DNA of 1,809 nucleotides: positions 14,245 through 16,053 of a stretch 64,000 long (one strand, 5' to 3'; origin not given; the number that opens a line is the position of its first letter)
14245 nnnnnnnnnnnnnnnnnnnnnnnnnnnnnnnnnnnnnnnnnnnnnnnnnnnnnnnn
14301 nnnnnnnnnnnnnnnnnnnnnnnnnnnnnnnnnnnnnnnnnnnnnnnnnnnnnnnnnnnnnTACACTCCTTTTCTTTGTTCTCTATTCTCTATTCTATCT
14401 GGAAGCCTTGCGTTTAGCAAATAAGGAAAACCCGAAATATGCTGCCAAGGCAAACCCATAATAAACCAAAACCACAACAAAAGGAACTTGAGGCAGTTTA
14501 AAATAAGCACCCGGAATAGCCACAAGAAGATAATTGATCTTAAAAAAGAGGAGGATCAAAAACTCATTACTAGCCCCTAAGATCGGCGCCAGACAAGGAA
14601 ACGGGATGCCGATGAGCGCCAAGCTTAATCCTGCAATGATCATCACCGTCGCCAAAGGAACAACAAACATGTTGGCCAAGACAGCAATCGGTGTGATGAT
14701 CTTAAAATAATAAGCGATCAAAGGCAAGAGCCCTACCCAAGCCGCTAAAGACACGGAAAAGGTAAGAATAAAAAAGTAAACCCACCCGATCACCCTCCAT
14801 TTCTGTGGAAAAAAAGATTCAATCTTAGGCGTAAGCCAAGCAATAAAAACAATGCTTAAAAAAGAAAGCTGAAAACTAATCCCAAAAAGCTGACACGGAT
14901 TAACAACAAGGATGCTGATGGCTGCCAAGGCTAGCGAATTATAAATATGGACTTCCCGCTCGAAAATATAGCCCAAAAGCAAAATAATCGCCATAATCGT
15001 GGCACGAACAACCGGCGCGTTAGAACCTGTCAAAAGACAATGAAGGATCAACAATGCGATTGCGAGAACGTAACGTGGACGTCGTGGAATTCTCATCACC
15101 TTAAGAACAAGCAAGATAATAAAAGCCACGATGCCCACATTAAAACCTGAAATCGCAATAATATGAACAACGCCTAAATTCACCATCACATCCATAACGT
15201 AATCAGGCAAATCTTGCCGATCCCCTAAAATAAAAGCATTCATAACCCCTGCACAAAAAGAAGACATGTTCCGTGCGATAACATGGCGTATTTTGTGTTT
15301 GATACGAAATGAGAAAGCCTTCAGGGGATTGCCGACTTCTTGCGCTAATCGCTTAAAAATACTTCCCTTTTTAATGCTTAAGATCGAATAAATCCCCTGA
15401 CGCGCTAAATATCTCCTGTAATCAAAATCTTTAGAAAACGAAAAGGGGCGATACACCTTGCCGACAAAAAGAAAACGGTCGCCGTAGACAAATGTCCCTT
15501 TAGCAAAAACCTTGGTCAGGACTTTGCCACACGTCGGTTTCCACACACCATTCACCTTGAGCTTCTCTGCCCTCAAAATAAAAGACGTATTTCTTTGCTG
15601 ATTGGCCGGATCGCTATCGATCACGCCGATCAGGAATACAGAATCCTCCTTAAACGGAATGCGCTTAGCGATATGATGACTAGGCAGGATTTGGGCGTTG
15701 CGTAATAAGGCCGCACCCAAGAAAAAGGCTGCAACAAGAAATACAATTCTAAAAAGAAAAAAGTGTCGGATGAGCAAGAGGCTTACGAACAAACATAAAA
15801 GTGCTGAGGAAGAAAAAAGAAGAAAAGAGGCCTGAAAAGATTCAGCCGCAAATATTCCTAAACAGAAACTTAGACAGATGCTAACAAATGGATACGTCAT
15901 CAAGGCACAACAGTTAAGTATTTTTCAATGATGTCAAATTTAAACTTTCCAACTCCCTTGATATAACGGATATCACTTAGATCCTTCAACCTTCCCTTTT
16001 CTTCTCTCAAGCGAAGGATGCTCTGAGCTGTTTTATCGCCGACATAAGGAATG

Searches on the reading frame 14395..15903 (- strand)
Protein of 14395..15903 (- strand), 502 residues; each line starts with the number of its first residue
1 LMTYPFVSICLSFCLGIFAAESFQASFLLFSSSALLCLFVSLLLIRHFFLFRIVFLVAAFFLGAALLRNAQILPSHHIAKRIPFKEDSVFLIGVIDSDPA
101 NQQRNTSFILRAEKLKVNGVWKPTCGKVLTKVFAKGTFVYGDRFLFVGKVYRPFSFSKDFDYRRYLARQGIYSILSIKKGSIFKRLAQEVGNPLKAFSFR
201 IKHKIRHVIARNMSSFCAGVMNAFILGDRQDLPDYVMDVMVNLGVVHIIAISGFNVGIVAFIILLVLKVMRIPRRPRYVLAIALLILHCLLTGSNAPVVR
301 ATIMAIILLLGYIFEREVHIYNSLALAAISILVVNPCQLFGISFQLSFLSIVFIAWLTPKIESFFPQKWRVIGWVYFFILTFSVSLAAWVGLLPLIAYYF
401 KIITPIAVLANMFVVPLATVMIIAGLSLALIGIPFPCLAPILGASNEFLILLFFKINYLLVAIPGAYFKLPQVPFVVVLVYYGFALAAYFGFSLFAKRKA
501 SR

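Call 76: search_protein_families(library=pfam, proteins=[window:14395-15903:-], max_evalue=0.00001)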
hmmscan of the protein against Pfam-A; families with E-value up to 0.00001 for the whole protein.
window:14395-15903:- (502 aa): 2 families
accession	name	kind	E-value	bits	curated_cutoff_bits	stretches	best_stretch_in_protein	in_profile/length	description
PF03772.21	Competence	-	9.7e-59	199.4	23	1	225-490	2-265/270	Competence protein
PF13567.11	DUF4131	-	6.8e-27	94.6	31.6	1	32-181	6-163/165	Domain of unknown function (DUF4131)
